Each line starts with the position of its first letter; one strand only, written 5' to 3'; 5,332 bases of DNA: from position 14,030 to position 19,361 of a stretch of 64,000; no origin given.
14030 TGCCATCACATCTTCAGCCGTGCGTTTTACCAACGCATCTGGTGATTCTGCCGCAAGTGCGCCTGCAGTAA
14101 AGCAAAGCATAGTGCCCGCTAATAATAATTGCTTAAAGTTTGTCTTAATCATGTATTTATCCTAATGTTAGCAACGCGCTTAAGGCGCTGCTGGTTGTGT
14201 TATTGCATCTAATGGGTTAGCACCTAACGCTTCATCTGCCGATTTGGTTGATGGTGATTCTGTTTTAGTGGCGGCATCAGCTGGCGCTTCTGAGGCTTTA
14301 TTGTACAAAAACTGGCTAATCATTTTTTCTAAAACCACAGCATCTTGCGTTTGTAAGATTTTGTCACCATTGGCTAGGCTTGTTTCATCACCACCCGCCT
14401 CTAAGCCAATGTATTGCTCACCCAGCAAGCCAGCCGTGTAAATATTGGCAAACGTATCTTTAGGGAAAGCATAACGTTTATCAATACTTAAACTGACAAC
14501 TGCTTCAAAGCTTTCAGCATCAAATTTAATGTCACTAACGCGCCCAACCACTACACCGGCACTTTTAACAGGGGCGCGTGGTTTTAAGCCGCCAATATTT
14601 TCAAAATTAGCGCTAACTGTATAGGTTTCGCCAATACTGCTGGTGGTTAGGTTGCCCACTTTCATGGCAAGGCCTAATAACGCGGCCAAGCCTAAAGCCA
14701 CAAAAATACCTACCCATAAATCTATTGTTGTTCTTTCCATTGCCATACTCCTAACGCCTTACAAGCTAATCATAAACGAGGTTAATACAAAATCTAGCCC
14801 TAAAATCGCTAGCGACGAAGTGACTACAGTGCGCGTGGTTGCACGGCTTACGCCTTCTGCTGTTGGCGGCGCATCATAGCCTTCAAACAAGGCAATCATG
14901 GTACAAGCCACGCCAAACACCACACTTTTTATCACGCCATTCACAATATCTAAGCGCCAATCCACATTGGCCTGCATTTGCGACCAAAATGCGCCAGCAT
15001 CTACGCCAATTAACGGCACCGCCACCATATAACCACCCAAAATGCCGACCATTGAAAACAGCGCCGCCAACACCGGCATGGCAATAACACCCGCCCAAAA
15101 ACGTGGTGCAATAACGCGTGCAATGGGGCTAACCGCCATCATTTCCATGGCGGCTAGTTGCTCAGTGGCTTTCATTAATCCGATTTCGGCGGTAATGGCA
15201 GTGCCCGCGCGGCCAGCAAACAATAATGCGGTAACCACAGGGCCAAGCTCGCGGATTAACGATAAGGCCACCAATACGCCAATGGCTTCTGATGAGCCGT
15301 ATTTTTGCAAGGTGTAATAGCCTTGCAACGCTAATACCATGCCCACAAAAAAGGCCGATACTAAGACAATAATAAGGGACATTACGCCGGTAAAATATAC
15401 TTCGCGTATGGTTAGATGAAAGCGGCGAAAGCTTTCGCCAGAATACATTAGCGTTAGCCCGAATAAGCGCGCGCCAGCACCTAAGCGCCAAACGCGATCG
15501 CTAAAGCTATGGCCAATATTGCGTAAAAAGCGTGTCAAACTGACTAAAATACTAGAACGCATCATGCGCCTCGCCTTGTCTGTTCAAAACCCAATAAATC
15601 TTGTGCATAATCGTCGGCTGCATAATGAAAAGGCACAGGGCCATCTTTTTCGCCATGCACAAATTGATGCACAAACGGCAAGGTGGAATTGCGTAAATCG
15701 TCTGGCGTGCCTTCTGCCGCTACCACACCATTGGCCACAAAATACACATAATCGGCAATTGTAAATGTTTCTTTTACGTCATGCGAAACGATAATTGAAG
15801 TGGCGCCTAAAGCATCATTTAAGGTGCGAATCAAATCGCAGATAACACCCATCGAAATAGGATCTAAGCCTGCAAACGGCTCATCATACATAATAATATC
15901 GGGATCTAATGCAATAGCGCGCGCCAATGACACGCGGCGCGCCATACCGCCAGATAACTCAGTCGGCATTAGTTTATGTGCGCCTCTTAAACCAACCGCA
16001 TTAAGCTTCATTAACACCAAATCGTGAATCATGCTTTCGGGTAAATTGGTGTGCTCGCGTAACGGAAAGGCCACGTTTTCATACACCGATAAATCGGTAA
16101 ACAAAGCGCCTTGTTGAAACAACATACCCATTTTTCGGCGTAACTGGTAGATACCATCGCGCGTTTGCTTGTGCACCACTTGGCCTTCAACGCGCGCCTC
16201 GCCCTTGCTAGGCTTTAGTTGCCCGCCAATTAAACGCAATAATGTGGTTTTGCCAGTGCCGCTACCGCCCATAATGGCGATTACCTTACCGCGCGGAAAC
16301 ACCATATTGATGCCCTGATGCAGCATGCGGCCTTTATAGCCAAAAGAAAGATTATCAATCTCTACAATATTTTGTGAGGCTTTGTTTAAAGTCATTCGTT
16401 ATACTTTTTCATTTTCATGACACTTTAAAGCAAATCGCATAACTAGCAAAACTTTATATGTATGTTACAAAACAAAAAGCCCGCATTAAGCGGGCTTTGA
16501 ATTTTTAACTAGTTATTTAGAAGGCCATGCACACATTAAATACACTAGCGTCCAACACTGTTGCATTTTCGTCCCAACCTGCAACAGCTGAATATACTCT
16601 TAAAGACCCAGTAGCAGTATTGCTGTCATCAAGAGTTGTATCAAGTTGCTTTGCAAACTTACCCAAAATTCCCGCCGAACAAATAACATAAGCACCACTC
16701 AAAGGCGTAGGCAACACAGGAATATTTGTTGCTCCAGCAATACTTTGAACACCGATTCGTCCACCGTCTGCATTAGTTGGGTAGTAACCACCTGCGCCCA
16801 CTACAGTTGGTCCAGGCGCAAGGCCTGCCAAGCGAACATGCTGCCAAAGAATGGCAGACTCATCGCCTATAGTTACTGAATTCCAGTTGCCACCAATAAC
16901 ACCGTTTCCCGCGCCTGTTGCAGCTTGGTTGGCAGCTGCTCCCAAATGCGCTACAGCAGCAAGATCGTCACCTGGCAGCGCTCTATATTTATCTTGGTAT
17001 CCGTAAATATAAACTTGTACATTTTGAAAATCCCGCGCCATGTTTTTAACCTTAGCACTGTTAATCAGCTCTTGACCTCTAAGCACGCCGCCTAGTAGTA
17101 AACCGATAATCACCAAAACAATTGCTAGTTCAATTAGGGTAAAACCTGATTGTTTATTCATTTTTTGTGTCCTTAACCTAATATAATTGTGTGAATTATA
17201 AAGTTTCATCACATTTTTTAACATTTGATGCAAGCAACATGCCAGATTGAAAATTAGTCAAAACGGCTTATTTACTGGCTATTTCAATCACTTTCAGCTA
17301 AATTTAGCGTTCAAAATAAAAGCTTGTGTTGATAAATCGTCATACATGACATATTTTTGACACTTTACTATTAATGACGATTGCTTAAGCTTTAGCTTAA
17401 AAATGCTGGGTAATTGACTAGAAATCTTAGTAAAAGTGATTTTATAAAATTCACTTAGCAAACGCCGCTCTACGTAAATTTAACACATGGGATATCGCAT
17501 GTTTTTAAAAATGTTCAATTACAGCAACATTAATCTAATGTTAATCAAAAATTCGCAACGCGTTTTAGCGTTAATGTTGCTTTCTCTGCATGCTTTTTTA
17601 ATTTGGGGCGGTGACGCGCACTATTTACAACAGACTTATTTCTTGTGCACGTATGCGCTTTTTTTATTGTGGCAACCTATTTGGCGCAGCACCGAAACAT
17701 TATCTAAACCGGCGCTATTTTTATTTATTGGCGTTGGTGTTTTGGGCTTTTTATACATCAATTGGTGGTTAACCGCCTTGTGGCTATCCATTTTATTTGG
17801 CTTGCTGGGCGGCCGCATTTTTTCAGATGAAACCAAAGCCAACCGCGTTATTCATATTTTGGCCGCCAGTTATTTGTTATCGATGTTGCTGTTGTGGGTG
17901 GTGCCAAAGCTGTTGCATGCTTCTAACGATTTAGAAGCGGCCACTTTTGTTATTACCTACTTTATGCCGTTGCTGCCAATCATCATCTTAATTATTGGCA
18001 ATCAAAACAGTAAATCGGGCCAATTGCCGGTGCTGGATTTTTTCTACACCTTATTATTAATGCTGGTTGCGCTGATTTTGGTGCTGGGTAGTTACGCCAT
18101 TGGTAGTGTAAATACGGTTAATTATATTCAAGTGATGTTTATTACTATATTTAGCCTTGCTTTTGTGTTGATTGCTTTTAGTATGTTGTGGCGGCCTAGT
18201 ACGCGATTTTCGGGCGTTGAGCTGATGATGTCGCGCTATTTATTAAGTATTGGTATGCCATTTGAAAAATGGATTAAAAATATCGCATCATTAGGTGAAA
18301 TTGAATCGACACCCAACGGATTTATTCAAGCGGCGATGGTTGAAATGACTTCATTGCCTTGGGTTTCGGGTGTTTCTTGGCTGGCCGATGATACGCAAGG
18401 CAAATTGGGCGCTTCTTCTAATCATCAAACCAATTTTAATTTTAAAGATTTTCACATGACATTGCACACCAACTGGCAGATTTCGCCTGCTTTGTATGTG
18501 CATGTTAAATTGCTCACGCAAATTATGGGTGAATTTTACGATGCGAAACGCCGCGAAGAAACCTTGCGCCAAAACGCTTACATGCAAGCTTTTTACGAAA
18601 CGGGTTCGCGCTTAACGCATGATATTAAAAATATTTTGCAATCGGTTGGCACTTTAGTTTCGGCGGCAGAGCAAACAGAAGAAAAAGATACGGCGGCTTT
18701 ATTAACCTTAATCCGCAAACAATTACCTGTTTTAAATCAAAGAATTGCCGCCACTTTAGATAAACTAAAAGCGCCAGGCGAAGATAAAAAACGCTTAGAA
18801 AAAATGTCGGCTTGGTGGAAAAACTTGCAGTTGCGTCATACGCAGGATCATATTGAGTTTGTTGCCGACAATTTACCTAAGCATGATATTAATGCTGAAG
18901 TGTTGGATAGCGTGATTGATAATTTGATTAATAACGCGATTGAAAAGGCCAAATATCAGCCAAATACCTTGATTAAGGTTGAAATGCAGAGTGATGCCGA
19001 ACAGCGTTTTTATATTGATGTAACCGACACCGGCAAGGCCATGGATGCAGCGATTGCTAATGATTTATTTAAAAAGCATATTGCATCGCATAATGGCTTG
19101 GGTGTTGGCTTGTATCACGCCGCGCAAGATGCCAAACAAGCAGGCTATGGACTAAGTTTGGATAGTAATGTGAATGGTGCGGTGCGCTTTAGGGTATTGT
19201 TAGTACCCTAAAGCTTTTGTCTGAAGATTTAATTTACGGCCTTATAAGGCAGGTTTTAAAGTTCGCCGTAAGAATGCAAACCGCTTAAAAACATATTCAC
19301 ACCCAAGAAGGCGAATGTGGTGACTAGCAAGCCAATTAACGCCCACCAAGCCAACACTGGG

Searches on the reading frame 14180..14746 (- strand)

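Call 55: search_protein_families(library=ncbifam, proteins=[window:14180-14746:-], max_evalue=0.00001)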
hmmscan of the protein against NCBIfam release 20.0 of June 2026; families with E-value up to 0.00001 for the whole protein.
window:14180-14746:- (188 aa): 2 families
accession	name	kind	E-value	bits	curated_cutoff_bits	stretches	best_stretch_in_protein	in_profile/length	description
TIGR04430.1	OM_asym_MlaD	equivalog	1.6e-56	190.1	135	1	5-149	2-146/146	outer membrane lipid asymmetry maintenance protein MlaD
TIGR00996.1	Mtu_fam_mce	paralog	3.6e-21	75.6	140.5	1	12-142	2-135/291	MCE family protein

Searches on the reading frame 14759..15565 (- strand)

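Call 55: search_protein_families(library=ncbifam, proteins=[window:14759-15565:-], max_evalue=0.00001)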
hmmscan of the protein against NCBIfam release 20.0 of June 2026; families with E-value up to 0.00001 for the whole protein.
window:14759-15565:- (268 aa): 2 families
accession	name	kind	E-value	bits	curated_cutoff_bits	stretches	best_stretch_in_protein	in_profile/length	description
NF033619.1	perm_MlaE_1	exception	9.5e-123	408.7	315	1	16-266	2-252/253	lipid asymmetry maintenance ABC transporter permease subunit MlaE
TIGR00056.1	TIGR00056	subfamily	7.7e-86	287.9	212.2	1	34-266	26-257/260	MlaE family lipid ABC transporter permease subunit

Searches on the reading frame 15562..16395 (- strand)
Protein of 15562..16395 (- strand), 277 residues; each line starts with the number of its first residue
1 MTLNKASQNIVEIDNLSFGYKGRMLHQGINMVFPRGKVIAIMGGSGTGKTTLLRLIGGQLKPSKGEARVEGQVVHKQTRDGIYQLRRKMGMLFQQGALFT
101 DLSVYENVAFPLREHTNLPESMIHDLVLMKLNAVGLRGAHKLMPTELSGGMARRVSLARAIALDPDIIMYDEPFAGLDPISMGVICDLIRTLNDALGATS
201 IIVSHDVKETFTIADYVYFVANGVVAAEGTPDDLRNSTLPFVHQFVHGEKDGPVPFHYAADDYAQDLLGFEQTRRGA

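Call 55: search_protein_families(library=ncbifam, proteins=[window:15562-16395:-], max_evalue=0.00001)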
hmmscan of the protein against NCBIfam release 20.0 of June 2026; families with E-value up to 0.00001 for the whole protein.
window:15562-16395:- (277 aa): 183 families (the best 25 are shown)
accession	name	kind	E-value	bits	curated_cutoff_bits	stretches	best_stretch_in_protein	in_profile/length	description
NF008809.0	PRK11831.1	equivalog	3.5e-112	374.1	441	1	4-269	2-267/270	phospholipid ABC transporter ATP-binding protein MlaF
NF040933.2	ABC_arch_GlcV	equivalog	7.1e-48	163.3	450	1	27-237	23-232/357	glucose ABC transporter ATP-binding protein GlcV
TIGR01186.1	proV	subfamily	1.2e-46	159.6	326.6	1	29-249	12-233/363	betaine/proline/choline family ABC transporter ATP-binding protein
NF043075.1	MMSYN1_0197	equivalog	2.1e-45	155.2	550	1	9-246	1-233/341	spermidine/putrescine ABC transporter ATP-binding protein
TIGR03265.1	PhnT2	equivalog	2.9e-45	155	457.7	1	10-246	4-235/353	putative 2-aminoethylphosphonate ABC transporter ATP-binding protein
TIGR00972.1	3a0107s01c2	equivalog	5.5e-45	153.6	343.2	1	11-234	2-230/248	phosphate ABC transporter ATP-binding protein PstB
TIGR04521.1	ECF_ATPase_2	equivalog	4.2e-44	150.7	330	1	27-234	22-232/279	energy-coupling factor transporter ATPase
TIGR00968.1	3a0106s01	subfamily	9e-44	149.7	342.75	1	13-246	3-231/237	sulfate ABC transporter ATP-binding protein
TIGR02673.1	FtsE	equivalog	3.1e-43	148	264.85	1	10-208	1-198/214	cell division ATP-binding protein FtsE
TIGR03258.1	PhnT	equivalog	6.7e-43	147.1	499.15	1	10-237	8-230/359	2-aminoethylphosphonate ABC transport system ATP-binding subunit PhnT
TIGR01188.1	drrA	subfamily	6.1e-42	143.9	312.45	1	27-236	10-213/302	daunorubicin resistance ABC transporter, ATP-binding protein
TIGR04520.1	ECF_ATPase_1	equivalog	9.1e-42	143.3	315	1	11-235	1-224/269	energy-coupling factor transporter ATPase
TIGR04406.1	LPS_export_lptB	equivalog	7.8e-41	139.9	240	1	12-237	3-225/239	LPS export ABC transporter ATP-binding protein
NF008105.0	PRK10851.1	equivalog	9.2e-41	139.7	502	1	11-246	3-237/362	sulfate/thiosulfate ABC transporter ATP-binding protein CysA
NF006987.0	PRK09452.1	equivalog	1.3e-40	139.3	482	1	5-246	12-248/378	spermidine/putrescine ABC transporter ATP-binding protein PotA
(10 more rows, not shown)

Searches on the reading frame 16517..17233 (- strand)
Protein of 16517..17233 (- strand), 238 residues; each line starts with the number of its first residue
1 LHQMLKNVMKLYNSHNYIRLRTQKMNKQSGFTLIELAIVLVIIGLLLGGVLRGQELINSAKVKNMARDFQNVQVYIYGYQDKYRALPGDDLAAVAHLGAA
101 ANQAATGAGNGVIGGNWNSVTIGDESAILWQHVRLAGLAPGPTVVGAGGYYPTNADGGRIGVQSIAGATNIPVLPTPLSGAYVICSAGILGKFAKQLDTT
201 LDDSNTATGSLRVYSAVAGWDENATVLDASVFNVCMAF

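Call 55: search_protein_families(library=ncbifam, proteins=[window:16517-17233:-], max_evalue=0.00001)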
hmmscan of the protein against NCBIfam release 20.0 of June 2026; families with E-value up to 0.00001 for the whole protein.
window:16517-17233:- (238 aa): 2 families
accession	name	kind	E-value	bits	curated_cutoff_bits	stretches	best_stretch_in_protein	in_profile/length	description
TIGR01708.2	typeII_sec_gspH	equivalog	4.9e-07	29.9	80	1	28-71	1-45/169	type II secretion system minor pseudopilin GspH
TIGR02532.1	IV_pilin_GFxxxE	domain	2.5e-06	27.1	16.3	1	28-51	1-24/24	prepilin-type N-terminal cleavage/methylation domain-containing protein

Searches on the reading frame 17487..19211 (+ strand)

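Call 56: search_protein_families(library=ncbifam, proteins=[window:17487-19211:+], max_evalue=0.00001)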
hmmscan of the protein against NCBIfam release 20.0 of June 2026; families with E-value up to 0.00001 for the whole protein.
window:17487-19211:+ (574 aa): 3 families
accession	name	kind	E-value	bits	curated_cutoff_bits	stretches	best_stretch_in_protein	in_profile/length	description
TIGR02916.1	PEP_his_kin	equivalog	3.7e-17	62.2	300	1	354-572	460-678/679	XrtA/PEP-CTERM system histidine kinase PrsK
NF008298.1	PRK11086.1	subfamily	1.4e-11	43.6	520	1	470-571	421-522/529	DcuS/MalK family sensor histidine kinase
NF008468.0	PRK11360.1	equivalog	1e-09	37.3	646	1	354-546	381-580/616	two-component system sensor histidine kinase AtoS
